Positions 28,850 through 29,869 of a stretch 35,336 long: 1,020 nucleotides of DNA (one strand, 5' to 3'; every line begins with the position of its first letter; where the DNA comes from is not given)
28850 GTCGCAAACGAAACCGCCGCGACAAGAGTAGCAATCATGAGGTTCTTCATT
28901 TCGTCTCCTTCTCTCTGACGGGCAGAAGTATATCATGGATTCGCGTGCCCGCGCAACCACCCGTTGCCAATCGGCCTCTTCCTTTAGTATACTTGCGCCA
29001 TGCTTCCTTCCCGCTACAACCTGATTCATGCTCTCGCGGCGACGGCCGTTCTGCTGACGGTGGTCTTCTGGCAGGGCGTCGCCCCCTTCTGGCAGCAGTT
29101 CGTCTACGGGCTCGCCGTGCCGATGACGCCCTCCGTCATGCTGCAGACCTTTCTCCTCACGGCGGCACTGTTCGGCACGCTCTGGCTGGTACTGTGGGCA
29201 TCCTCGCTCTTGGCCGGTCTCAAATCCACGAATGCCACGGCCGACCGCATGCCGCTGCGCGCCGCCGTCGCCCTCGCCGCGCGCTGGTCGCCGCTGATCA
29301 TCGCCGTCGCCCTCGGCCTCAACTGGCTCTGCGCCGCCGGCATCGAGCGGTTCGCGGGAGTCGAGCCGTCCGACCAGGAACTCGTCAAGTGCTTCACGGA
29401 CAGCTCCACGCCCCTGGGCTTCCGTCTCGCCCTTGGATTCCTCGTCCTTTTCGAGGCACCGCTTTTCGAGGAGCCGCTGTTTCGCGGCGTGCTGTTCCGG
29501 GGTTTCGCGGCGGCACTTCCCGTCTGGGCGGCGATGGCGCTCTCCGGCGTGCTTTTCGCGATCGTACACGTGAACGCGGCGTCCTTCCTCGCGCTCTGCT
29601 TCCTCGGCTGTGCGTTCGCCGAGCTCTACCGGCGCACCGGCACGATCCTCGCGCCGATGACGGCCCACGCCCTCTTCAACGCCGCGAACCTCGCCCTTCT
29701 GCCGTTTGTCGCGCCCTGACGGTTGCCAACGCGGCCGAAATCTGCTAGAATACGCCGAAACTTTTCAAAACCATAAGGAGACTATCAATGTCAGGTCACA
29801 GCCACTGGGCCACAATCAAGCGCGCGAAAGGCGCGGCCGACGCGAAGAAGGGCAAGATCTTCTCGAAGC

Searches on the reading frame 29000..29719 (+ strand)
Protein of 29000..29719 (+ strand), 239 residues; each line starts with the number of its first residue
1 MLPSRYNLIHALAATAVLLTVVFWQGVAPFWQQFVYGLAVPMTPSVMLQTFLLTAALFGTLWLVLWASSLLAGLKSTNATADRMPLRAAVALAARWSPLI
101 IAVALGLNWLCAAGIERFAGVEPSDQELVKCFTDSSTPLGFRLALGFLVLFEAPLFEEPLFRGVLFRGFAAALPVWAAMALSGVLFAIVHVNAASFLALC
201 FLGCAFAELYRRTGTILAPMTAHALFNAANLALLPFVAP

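Call 8: search_protein_families(library=pfam, proteins=[window:29000-29719:+], max_evalue=0.001)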
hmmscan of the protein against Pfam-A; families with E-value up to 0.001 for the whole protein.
window:29000-29719:+ (239 aa): 1 family
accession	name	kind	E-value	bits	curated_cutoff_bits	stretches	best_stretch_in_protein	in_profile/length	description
PF02517.21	Rce1-like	-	5.1e-18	65.6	22.4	1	143-228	5-92/93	Type II CAAX prenyl endopeptidase Rce1-like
